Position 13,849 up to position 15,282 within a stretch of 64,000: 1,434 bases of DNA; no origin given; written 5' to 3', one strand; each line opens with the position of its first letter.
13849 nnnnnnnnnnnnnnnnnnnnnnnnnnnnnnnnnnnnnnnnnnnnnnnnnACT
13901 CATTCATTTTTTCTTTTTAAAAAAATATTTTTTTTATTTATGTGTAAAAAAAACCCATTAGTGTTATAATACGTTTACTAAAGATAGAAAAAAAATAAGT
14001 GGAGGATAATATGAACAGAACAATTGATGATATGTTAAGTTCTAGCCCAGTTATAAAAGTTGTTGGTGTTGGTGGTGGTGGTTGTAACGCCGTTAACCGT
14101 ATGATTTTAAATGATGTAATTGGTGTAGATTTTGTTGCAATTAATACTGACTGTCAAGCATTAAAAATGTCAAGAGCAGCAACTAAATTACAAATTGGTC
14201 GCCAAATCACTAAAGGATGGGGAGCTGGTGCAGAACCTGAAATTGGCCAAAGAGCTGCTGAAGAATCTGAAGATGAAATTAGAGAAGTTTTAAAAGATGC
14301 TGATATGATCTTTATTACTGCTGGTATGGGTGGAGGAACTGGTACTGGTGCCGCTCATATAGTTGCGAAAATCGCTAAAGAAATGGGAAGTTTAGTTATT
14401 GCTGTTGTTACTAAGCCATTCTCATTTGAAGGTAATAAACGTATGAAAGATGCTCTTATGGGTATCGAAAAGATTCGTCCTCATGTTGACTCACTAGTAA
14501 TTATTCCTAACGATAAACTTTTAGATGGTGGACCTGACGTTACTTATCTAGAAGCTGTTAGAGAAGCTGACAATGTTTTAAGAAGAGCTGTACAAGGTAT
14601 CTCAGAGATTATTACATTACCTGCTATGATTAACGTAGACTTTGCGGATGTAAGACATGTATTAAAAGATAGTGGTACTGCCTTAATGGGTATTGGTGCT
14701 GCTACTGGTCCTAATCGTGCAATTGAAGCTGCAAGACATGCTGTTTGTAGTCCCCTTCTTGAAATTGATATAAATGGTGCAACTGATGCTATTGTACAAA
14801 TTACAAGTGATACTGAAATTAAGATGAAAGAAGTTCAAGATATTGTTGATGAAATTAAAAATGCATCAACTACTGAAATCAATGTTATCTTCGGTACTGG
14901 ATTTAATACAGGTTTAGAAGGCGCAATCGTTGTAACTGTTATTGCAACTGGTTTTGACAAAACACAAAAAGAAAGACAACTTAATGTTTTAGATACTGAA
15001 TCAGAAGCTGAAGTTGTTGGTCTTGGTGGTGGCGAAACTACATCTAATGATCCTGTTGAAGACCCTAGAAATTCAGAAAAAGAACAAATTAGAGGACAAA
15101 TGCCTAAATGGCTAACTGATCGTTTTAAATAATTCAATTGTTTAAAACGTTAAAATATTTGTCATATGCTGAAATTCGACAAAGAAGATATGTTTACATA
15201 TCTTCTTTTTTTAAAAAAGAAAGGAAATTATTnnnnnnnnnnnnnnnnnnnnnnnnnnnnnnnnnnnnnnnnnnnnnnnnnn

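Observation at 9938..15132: Division/cell-wall cluster runs ftsW-murG-murB, then a cotJ-like pair, then ftsZ, with no ftsA or divIB/ftsQ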

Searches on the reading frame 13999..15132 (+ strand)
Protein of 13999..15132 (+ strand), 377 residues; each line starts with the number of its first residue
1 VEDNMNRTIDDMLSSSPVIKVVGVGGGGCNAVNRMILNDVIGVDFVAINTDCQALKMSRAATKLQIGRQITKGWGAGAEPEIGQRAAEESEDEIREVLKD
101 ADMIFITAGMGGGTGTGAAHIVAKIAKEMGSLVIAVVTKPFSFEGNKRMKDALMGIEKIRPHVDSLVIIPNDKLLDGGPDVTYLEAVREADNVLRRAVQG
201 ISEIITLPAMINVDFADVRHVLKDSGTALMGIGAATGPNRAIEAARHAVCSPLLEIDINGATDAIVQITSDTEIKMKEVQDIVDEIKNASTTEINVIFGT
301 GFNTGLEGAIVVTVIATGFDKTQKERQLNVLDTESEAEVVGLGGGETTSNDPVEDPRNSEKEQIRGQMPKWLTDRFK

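Call 3: search_protein_families(library=pfam, proteins=[window:13999-15132:+], max_evalue=0.01)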
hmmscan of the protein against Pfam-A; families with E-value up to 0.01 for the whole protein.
window:13999-15132:+ (377 aa): 2 families
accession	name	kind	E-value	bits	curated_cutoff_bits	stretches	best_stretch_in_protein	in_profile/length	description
PF00091.31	Tubulin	-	6.2e-49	167.3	33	1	19-176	2-187/190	Tubulin/FtsZ family, GTPase domain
PF12327.13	FtsZ_C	-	4.2e-26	91.5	27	1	226-320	1-95/95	FtsZ family, C-terminal domain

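Call 4: search_protein_families(library=ncbifam, proteins=[window:13999-15132:+], max_evalue=0.01)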
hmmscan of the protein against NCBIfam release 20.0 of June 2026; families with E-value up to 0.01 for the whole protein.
window:13999-15132:+ (377 aa): 1 family
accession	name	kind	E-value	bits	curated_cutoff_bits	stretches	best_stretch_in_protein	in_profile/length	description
TIGR00065.1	ftsZ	equivalog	5e-118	394.5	295.2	1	6-333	6-338/353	cell division protein FtsZ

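Call 8: find_encoding_contigs(protein=window:13999-15132:+, flank=10000, max_places=6)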
Protein window:13999-15132:+ (377 aa): no gene with exactly this product is on record in the collection.

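Call 10: find_encoding_contigs(protein=window:14011-15132:+, flank=10000, max_places=6)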
Protein window:14011-15132:+ (373 aa): 19 contigs read that carry it; 6 places shown.
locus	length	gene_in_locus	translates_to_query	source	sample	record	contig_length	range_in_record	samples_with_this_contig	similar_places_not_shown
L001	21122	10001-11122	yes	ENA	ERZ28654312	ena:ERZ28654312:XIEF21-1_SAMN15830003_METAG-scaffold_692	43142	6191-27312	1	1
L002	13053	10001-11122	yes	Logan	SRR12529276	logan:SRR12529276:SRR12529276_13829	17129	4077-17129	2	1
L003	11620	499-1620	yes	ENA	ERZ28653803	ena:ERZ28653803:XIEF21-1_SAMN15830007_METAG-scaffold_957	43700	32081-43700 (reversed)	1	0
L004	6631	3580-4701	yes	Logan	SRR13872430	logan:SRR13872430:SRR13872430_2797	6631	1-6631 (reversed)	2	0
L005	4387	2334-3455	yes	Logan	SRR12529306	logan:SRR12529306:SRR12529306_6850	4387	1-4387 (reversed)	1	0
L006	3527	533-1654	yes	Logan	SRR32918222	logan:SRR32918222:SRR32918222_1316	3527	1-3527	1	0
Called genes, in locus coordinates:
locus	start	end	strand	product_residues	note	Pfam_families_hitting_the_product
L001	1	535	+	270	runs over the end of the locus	PF12746:GNAT_acetyltran (weak), PF00583:Acetyltransf_1, PF08445:FR47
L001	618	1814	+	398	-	PF00465:Fe-ADH, PF13685:Fe-ADH_2, PF25137:ADH_Fe_C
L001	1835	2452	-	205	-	PF12844:HTH_19 (weak), PF01381:HTH_3, PF13560:HTH_31 (weak)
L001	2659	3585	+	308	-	PF01501:Glyco_transf_8, PF18404:Glyco_transf_24 (weak)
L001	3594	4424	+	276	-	PF01553:Acyltransferase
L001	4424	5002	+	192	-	PF18927:CrtO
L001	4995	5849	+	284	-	PF00483:NTP_transferase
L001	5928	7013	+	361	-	PF01098:FTSW_RODA_SPOVE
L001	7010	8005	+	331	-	PF03033:Glyco_transf_28, PF04101:Glyco_tran_28_C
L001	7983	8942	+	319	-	PF01565:FAD_binding_4, PF02873:MurB_C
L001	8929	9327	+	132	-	PF12652:CotJB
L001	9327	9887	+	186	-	PF05067:Mn_catalase, PF02915:Rubrerythrin (weak)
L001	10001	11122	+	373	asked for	PF00091:Tubulin, PF12327:FtsZ_C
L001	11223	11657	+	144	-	PF02502:LacAB_rpiB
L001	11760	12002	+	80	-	-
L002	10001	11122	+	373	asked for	PF00091:Tubulin, PF12327:FtsZ_C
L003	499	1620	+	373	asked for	PF00091:Tubulin, PF12327:FtsZ_C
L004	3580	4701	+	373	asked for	PF00091:Tubulin, PF12327:FtsZ_C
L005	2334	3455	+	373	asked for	PF00091:Tubulin, PF12327:FtsZ_C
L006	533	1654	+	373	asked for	PF00091:Tubulin, PF12327:FtsZ_C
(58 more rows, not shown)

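Call 15: find_related_loci(query=window:14011-15132:+, collection=genome_contigs, flank=10000)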
Query window:14011-15132:+ (373 aa) in genome_contigs; peptide patterns used: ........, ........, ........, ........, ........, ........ (x = any residue, [..] = any of these).
599 stretches matched a pattern (row limit reached: there are more); 588 encode a relative of the query (tblastn E <= 1e-3); the best 80 are kept; 80 distinct loci.
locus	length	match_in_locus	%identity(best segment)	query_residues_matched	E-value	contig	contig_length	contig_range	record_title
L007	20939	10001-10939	55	5-316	2e-103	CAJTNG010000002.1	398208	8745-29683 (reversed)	MAG TPA_asm: uncultured Anaeroplasmataceae bacterium isolate MGBC104323 genome assembly, contig: MGBC104323.2, whole gen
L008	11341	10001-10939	56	5-316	8e-103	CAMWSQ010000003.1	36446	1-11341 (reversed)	MAG TPA_asm: uncultured Mollicutes bacterium isolate SRR14411300_bin.1_metawrap_v1.3_MAG genome assembly, contig: NODE.1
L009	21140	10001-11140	52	1-373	6e-101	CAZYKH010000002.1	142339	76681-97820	MAG TPA_asm: uncultured Acholeplasma sp. isolate ERP125879_co1_114 genome assembly, contig: NODE_8_length_142339_cov_27.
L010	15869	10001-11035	50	26-368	6e-100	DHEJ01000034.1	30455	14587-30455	MAG TPA_asm: Acholeplasmataceae bacterium UBA4853 UBA4853_contig_5494, whole genome shotgun sequence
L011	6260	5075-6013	58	10-321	1e-96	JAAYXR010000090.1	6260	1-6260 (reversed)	MAG: Acholeplasmataceae bacterium isolate AS06rmzACSIP_177 276830_AS06, whole genome shotgun sequence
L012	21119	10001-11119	89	1-373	0e+0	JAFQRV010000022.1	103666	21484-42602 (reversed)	MAG: Bacilli bacterium isolate RGIG2093 Goat_Colon-3__c338736, whole genome shotgun sequence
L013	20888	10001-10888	56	26-319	2e-89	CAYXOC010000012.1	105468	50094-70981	MAG TPA_asm: uncultured bacterium isolate binchicken_co152_100 genome assembly, contig: NODE_218_length_105468_cov_14.40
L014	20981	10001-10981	52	10-336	8e-88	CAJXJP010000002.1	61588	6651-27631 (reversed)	TPA_asm: uncultured Candidatus Gracilibacteria bacterium isolate SRR3646320_bin.1_MetaBAT_v2.12.1_MAG genome assembly, c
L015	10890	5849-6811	51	3-320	1e-87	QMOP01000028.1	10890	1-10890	MAG: Caldiserica bacterium isolate B21_G15 B21_Guay15_scaffold_01467, whole genome shotgun sequence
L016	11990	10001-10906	55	15-315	7e-87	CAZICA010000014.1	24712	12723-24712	MAG TPA_asm: uncultured Candidatus Saccharibacteria bacterium isolate binchicken_co6_486 genome assembly, contig: NODE_1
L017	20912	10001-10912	55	15-316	6e-87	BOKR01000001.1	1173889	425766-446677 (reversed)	MAG: Patescibacteria group bacterium BroJett025 DNA, sequence1, whole genome shotgun sequence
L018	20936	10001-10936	53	12-320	6e-87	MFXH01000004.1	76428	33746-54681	MAG: Candidatus Peregrinibacteria bacterium RIFOXYA2_FULL_41_18 rifoxya2_full_scaffold_131, whole genome shotgun sequenc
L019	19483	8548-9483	52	12-320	1e-86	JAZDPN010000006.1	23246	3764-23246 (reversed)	MAG: Patescibacteria group bacterium isolate MEGAHIT-group-0.84 k141_16018965, whole genome shotgun sequence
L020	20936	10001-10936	51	12-320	1e-86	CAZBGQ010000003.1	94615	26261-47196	MAG TPA_asm: uncultured Candidatus Peribacteria bacterium isolate binchicken_co28_63 genome assembly, contig: NODE_160_l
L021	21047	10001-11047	47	15-368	1e-86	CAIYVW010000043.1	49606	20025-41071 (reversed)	uncultured bacterium isolate AlinenLipids_bin-9791 genome assembly, contig: bin-9791:43/52, whole genome shotgun sequenc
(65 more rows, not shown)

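Call 20: search_protein_families(library=pfam, proteins=[L012:5653-6954:+, L012:7014-9842:+, L012:3-1502:+, L009:8842-9957:+, L009:7240-8247:+, L007:6499-7896:+, L007:5923-6480:+, L007:4468-5856:+, L007:2496-3818:+, L011:3840-4952:+], max_evalue=0.001)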
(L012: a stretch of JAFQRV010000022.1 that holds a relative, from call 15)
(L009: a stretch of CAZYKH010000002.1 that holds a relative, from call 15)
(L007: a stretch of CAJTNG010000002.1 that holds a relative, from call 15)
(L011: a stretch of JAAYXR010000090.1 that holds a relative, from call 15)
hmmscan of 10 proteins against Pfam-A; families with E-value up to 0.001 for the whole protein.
L012:5653-6954:+ (433 aa): 2 families
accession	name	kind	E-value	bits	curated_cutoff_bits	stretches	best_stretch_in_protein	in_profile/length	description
PF03600.22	CitMHS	-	3.1e-33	115.7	31.9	1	36-355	12-311/336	Citrate transporter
PF02040.21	ArsB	-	8.9e-22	78.4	22.2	1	31-431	19-421/423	Arsenical pump membrane protein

L012:7014-9842:+ (942 aa): 2 families
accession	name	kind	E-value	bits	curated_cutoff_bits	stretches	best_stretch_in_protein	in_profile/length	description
PF21461.3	HL_N-beta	-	6.7e-11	42.3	27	1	232-272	11-50/57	Hyaluronate lyase, N-terminal beta-sheet domain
PF02368.24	Big_2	-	0.00021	21.6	22.8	0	43-101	7-66/79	Bacterial Ig-like domain (group 2)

L012:3-1502:+ (499 aa): 0 families

L009:8842-9957:+ (371 aa): 1 family
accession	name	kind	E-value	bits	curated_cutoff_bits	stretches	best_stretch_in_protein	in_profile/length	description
PF01702.25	TGT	-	4.1e-150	500.2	26.3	1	14-364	2-355/357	Queuine tRNA-ribosyltransferase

L009:7240-8247:+ (335 aa): 4 families
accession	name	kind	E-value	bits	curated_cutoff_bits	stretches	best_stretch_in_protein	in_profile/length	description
PF00730.31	HhH-GPD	-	7.6e-19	68.5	26.2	1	30-167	1-106/108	HhH-GPD superfamily base excision DNA repair protein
PF14815.12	NUDIX_4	-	5.4e-13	49.2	35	1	231-332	2-112/113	NUDIX domain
PF00633.29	HHH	-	1.8e-05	24.7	24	1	95-123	2-30/30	Helix-hairpin-helix motif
PF10576.14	EndIII_4Fe-2S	-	0.00017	22.2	20.5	1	188-204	1-17/17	Iron-sulfur binding domain of endonuclease III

L007:6499-7896:+ (465 aa): 3 families
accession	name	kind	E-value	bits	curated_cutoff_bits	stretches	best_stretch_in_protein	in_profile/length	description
PF01595.25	CNNM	-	2.3e-47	161.4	28.4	1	23-200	1-180/181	Cyclin M transmembrane N-terminal domain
PF03471.22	CorC_HlyC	-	2.5e-13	50.3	27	1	355-447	3-78/81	Transporter associated domain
PF00571.33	CBS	-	1.8e-12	47.8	24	1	216-273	1-55/57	CBS domain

L007:5923-6480:+ (185 aa): 3 families
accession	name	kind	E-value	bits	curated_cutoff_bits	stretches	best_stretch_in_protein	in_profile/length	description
PF08207.18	EFP_N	-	1.5e-24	86.2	23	1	3-60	1-58/58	Elongation factor P (EF-P) KOW-like domain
PF09285.17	Elong-fact-P_C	-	2.5e-23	82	25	1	129-184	1-56/56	Elongation factor P, C-terminal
PF01132.26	EFP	-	2.1e-20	72.9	27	1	69-120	2-53/54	Elongation factor P (EF-P) OB domain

L007:4468-5856:+ (462 aa): 1 family
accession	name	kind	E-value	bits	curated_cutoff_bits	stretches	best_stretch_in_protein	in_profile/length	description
PF01554.23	MatE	-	3.4e-47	160.6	24.9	2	22-183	1-161/161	MatE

L007:2496-3818:+ (440 aa): 2 families
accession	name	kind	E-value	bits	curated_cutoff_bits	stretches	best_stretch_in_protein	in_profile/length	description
PF11922.13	DUF3440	-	1.2e-86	289.5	25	1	241-424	1-181/182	Domain of unknown function (DUF3440)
PF01507.26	PAPS_reduct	-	5.8e-11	43.2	22.5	1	27-238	1-164/175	Phosphoadenosine phosphosulfate reductase domain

L011:3840-4952:+ (370 aa): 1 family
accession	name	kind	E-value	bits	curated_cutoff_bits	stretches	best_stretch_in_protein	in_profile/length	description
PF01702.25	TGT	-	3.5e-146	487.3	26.3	1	18-368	2-355/357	Queuine tRNA-ribosyltransferase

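Call 28: list_cluster_members(proteins=[window:14011-15132:+, window:12939-13337:+, window:13337-13897:+, window:11993-12952:+])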
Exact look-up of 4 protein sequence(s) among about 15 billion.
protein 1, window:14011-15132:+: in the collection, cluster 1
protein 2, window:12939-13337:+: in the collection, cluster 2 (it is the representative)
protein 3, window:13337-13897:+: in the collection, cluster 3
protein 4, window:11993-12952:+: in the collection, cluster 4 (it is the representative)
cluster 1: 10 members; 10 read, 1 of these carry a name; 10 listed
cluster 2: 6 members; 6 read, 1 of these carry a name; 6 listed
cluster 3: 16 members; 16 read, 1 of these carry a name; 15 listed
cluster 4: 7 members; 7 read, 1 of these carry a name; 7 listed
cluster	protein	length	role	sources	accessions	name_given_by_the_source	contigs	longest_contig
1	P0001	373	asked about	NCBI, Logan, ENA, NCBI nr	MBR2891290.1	MAG: cell division protein FtsZ [Bacilli bacterium] | cell division protein FtsZ [Bacilli bacterium]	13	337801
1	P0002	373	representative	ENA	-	-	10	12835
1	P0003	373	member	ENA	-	-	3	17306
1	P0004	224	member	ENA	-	-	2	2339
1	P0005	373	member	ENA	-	-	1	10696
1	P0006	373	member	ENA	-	-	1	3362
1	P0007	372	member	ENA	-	-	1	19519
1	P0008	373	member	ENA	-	-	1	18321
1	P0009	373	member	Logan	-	-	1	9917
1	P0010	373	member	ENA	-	-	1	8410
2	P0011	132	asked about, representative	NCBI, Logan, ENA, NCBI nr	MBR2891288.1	MAG: spore coat protein CotJB [Bacilli bacterium] | spore coat protein CotJB [Bacilli bacterium]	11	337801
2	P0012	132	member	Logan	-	-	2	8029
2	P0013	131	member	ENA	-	-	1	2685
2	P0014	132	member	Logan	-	-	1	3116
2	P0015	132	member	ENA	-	-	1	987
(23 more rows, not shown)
